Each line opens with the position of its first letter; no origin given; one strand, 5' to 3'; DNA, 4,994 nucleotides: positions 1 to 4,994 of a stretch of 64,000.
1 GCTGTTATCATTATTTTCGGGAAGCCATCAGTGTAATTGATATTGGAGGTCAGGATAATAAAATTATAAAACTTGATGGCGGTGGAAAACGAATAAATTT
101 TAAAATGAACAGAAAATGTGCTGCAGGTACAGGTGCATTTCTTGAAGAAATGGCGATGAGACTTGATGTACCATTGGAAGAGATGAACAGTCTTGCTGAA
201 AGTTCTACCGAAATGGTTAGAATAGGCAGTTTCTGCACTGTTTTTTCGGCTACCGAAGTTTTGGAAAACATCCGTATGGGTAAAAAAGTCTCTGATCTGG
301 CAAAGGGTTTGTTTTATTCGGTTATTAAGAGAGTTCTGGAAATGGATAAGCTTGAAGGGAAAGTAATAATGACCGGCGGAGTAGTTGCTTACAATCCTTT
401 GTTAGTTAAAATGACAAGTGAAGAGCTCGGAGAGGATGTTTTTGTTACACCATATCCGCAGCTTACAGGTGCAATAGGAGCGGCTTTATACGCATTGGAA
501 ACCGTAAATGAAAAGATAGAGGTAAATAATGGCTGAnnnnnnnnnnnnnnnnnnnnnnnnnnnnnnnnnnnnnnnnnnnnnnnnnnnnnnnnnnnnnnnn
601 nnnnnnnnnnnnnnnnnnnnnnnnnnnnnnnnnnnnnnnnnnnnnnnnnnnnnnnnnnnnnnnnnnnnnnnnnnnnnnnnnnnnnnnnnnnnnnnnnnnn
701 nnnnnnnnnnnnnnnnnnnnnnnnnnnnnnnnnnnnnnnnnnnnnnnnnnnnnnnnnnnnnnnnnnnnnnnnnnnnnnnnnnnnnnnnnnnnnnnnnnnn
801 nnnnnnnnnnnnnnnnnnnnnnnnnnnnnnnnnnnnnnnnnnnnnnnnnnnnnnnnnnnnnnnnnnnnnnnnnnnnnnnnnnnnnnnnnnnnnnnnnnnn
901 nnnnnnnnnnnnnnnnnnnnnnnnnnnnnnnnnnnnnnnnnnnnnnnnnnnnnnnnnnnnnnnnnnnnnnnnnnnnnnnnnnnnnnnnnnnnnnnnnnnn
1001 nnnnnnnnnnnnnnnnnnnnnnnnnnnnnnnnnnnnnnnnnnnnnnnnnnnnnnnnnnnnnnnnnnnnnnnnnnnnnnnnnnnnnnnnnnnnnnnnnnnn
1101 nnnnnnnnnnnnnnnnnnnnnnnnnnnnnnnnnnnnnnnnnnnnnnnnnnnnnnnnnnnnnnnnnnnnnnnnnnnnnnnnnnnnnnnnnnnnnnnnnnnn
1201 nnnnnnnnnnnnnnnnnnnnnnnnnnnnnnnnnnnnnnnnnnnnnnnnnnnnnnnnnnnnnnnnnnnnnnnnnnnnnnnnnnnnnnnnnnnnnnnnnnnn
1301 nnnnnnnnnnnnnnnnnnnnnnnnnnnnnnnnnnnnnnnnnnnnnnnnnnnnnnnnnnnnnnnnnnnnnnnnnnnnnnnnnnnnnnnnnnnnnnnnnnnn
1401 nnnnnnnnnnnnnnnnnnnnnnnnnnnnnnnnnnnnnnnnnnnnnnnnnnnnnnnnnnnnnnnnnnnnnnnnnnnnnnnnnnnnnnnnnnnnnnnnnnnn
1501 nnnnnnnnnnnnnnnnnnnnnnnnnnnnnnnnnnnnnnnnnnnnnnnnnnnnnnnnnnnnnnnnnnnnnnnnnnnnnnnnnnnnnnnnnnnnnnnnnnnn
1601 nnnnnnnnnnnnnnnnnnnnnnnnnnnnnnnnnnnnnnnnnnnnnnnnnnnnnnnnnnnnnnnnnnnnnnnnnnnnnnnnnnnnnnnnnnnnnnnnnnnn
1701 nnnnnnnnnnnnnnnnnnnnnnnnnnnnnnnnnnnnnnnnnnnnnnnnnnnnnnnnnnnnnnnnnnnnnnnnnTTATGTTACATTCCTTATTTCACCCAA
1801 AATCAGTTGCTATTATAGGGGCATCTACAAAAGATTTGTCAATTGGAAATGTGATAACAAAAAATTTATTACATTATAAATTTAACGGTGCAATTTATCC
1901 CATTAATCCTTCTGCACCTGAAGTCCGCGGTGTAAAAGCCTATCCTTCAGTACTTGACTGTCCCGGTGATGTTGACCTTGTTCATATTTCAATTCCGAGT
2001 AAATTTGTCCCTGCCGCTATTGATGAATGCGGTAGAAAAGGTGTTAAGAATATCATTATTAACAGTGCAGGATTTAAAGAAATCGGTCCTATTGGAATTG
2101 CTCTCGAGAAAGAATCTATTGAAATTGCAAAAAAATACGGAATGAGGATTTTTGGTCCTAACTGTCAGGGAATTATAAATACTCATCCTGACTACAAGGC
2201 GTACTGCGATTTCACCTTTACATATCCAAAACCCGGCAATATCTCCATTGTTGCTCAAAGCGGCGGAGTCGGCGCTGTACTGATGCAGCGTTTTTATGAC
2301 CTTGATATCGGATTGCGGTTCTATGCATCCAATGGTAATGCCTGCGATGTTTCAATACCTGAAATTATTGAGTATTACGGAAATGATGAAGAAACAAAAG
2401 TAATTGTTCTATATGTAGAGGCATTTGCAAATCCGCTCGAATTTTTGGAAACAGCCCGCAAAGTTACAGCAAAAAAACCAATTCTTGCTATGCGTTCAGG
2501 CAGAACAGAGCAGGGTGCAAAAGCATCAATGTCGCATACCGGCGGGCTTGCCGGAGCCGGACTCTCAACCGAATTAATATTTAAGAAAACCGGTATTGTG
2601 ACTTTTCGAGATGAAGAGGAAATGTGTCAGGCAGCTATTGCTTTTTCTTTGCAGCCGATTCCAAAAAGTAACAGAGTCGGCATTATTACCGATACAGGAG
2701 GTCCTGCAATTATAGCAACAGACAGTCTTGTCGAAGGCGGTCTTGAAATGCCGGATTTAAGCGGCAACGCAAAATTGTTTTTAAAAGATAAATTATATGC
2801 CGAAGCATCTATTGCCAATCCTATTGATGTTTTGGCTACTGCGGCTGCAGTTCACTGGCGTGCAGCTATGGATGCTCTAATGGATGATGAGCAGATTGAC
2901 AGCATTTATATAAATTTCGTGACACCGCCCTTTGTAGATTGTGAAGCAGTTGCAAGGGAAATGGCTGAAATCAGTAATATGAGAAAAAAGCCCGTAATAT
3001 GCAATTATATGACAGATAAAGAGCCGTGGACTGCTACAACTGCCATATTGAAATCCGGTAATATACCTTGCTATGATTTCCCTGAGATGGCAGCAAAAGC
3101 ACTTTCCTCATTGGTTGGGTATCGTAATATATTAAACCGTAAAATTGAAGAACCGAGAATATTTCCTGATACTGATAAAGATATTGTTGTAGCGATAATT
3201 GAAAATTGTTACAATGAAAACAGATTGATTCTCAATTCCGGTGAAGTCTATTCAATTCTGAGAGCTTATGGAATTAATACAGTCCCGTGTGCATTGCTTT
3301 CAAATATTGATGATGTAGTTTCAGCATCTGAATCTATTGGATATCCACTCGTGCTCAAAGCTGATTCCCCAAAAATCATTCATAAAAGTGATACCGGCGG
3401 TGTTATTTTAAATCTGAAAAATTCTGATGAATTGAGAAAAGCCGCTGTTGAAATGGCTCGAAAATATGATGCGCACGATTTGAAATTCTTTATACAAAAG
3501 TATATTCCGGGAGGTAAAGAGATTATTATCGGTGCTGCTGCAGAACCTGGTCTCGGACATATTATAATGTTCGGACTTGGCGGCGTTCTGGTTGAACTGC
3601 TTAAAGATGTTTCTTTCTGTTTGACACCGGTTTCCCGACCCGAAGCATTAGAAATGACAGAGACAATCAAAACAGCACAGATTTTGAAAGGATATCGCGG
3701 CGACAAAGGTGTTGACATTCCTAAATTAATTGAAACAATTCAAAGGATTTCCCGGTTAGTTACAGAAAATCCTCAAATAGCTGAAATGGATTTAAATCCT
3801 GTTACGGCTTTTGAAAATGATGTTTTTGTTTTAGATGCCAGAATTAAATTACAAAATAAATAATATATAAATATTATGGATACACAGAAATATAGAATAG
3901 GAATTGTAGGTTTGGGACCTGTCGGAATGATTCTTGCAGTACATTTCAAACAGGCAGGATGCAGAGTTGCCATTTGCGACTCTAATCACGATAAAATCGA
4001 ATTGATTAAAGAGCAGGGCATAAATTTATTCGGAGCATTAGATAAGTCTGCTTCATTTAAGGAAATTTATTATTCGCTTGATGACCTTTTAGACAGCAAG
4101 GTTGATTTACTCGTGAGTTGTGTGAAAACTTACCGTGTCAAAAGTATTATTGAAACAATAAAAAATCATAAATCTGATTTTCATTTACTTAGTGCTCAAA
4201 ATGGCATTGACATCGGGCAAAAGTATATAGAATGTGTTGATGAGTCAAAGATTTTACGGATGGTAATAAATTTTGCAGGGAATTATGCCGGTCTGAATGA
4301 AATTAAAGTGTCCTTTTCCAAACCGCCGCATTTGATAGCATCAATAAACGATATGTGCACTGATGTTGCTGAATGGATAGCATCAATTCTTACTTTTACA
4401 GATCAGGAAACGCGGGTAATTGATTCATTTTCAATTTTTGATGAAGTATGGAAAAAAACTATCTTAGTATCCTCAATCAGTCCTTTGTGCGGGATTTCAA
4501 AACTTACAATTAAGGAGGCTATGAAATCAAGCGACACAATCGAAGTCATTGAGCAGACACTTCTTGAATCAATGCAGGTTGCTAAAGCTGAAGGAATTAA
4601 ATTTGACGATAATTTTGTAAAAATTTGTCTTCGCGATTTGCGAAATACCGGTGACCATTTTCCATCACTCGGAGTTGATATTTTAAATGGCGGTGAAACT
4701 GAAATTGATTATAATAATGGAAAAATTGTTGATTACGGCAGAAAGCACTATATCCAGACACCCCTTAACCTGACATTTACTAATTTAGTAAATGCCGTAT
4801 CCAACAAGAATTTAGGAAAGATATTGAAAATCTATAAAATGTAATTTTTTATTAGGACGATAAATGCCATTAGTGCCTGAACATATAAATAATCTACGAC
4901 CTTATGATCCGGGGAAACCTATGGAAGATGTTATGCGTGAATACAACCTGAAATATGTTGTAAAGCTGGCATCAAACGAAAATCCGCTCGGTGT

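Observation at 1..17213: Anaerobic benzoyl-CoA pathway genes (had-oah-dch, gcdH, Bcr/Hgd-type reductase components) in a T9SS-bearing bacterium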

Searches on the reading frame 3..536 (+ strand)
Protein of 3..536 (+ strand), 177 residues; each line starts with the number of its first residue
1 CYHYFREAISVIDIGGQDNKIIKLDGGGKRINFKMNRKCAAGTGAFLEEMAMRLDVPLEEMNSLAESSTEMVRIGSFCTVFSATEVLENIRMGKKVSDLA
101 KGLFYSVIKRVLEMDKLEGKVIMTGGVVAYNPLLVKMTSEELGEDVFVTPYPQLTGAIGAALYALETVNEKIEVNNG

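Call 3: search_protein_families(library=pfam, proteins=[window:105-536:+])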
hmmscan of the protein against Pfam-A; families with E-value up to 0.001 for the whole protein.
window:105-536:+ (143 aa): 2 families
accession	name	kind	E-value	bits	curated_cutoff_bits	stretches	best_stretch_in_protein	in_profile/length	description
PF01869.26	BcrAD_BadFG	-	1.4e-22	81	31.5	1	1-130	133-271/271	BadF/BadG/BcrA/BcrD ATPase family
PF02782.22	FGGY_C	-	0.00012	22.4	27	1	67-130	129-194/198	FGGY family of carbohydrate kinases, C-terminal domain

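Call 7: search_protein_families(library=ncbifam, proteins=[window:3-536:+], max_evalue=0.00001)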
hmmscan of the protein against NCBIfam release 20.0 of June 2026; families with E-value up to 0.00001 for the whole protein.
window:3-536:+ (177 aa): 5 families
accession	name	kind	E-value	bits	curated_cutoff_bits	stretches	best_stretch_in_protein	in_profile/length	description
TIGR00241.1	CoA_E_activ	domain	2.9e-43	148.2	125.4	1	4-162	88-247/248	acyl-CoA dehydratase activase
TIGR02259.1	benz_CoA_red_A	equivalog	2.1e-26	92.6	578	1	8-164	268-432/432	benzoyl-CoA reductase subunit A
TIGR03286.1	methan_mark_15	hypoth_equivalog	2.8e-23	82.5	455.75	1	10-164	244-401/404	methanogenesis marker 15 protein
TIGR02261.1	benz_CoA_red_D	equivalog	3.9e-20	72.1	312.85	1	7-163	97-261/262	benzoyl-CoA reductase subunit D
TIGR03192.1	benz_CoA_bzdQ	equivalog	2.3e-18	66.7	380.2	1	10-165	128-287/293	benzoyl-CoA reductase, bzd-type, subunit Q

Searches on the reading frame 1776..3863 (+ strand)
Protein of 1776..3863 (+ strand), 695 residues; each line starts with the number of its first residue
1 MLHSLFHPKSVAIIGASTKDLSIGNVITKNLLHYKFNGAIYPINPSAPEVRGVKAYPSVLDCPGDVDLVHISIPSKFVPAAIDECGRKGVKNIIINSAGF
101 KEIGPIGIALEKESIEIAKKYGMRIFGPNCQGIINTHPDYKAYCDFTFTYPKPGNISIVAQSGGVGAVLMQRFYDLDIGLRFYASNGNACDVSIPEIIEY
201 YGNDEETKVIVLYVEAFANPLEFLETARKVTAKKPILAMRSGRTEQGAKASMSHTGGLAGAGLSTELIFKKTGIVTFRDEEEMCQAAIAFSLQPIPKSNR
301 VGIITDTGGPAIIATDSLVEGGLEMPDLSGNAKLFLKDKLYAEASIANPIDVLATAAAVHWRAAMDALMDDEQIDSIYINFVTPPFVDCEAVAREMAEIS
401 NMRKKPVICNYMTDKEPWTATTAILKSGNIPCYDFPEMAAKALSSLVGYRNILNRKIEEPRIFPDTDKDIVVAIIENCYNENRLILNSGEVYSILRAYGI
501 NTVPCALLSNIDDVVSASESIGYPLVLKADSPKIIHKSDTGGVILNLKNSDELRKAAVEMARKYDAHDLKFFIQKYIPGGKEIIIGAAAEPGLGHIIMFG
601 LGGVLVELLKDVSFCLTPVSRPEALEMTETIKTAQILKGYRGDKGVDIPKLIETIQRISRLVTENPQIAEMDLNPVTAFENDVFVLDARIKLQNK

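Call 3: search_protein_families(library=pfam, proteins=[window:1776-3863:+])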
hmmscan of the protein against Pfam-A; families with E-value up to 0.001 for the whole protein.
window:1776-3863:+ (695 aa): 5 families
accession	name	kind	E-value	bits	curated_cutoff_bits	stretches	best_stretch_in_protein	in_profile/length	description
PF13549.11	ATP-grasp_5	-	1.1e-67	228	27.6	1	478-692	2-221/221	ATP-grasp domain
PF13607.11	Succ_CoA_lig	-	1.3e-40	138.8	27.4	1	153-289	1-137/138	Succinyl-CoA ligase like flavodoxin domain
PF13380.12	CoA_binding_2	-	2e-24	86.7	22.8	1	9-135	1-115/116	CoA binding domain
PF02629.25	CoA_binding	-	4e-14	53.6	22.3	1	8-98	3-96/97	CoA binding domain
PF19045.5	Ligase_CoA_2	-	6.1e-05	23.5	23.7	1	301-435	1-139/162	Ligase-CoA domain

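Call 7: search_protein_families(library=ncbifam, proteins=[window:1776-3863:+], max_evalue=0.00001)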
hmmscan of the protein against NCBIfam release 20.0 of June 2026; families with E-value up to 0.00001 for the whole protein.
window:1776-3863:+ (695 aa): 6 families
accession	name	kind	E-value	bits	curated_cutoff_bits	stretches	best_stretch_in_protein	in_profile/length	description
NF045493.1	HydDutCoALig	equivalog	9.1e-162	540.1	1300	1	4-692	5-698/698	4-hydroxybutyrate--CoA ligase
NF045494.1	AcCoALig_Archglob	equivalog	2.6e-154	515.2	1200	2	2-450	218-663/665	acetate--CoA ligase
TIGR02717.1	AcCoA-syn-alpha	equivalog_domain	1.4e-138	462.3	567.15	1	2-449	1-446/447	acetate--CoA ligase alpha subunit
NF045492.1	HydPropCoALig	equivalog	2e-135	452.9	1300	2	3-438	249-685/700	3-hydroxypropionate--CoA ligase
NF004230.0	PRK05678.1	equivalog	9.2e-11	41.5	336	1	53-279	51-276/291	succinate--CoA ligase subunit alpha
TIGR01019.1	sucCoAalpha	subfamily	1e-10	41.5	353.2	1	48-260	44-251/286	succinate--CoA ligase subunit alpha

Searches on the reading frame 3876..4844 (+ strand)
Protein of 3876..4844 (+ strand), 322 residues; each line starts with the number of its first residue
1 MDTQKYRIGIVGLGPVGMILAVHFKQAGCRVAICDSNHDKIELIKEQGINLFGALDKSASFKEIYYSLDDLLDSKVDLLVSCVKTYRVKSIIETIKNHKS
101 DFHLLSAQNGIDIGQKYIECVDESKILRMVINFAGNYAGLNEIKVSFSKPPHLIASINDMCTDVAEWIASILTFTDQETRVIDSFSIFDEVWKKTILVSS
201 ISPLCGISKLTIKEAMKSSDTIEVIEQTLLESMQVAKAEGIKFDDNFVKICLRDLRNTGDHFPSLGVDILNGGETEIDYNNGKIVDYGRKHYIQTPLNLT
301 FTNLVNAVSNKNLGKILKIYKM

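Call 3: search_protein_families(library=pfam, proteins=[window:3876-4844:+])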
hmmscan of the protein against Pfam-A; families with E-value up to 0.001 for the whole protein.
window:3876-4844:+ (322 aa): 5 families
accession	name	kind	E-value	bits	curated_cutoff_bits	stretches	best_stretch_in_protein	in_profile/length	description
PF08546.17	ApbA_C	-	3.8e-26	92.3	22.7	1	189-308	4-124/125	Ketopantoate reductase PanE/ApbA C terminal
PF02558.23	ApbA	-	2.7e-15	56.8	22.2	1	8-143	1-135/150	Ketopantoate reductase PanE/ApbA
PF03446.21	NAD_binding_2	-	7e-06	26.6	21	1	7-91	1-72/161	NAD binding domain of 6-phosphogluconate dehydrogenase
PF03721.20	UDPG_MGDP_dh_N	-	7e-06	26.2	27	1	7-51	2-46/187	UDP-glucose/GDP-mannose dehydrogenase family, NAD binding domain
PF03807.23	F420_oxidored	-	0.00023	22.1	21.6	0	7-109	1-93/94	NADP oxidoreductase coenzyme F420-dependent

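Call 7: search_protein_families(library=ncbifam, proteins=[window:3876-4844:+], max_evalue=0.00001)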
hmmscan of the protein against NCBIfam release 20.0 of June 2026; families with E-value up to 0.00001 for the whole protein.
window:3876-4844:+ (322 aa): 16 families
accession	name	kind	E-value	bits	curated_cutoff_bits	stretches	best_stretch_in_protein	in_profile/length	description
TIGR00745.1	apbA_panE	subfamily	2.5e-36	125.5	141.35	1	7-310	1-303/305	2-dehydropantoate 2-reductase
NF005088.0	PRK06522.1-2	subfamily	8.5e-32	110.5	371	1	7-308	2-301/308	2-dehydropantoate 2-reductase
NF005091.0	PRK06522.2-2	equivalog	4.3e-30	104.9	252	1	7-312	3-300/302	2-dehydropantoate 2-reductase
NF005092.1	PRK06522.2-3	equivalog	5.9e-27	94.6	500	1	7-308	2-294/296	2-dehydropantoate 2-reductase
NF005093.0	PRK06522.2-4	equivalog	1.3e-17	64.1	308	1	5-311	3-299/304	2-dehydropantoate 2-reductase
NF009543.0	PRK12921.1-5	equivalog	1.3e-16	60.7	339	1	7-307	2-301/305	oxidoreductase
NF005087.0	PRK06522.1-1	equivalog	1.5e-16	60.4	351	1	7-307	2-287/296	2-dehydropantoate 2-reductase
NF009541.0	PRK12921.1-1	equivalog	4.7e-15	55.6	338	1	4-310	4-294/297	oxidoreductase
NF009542.0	PRK12921.1-4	equivalog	9.4e-15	54.6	288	1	7-307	3-281/286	oxidoreductase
NF004887.0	PRK06249.1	equivalog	2.3e-13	50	360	1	2-294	2-296/316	putative 2-dehydropantoate 2-reductase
NF005089.0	PRK06522.1-4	subfamily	3.6e-13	49.6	223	0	185-308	195-317/326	2-dehydropantoate 2-reductase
NF006083.0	PRK08229.1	equivalog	2.2e-11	43.3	371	0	6-133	3-132/341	2-dehydropantoate 2-reductase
NF005094.0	PRK06522.2-5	equivalog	4.3e-11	42.7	382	1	7-298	2-291/307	2-dehydropantoate 2-reductase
NF004311.0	PRK05708.1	equivalog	1.8e-08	33.6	378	1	7-307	4-295/305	putative 2-dehydropantoate 2-reductase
NF005090.0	PRK06522.2-1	equivalog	2.3e-08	33.7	496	1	5-296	2-280/296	2-dehydropantoate 2-reductase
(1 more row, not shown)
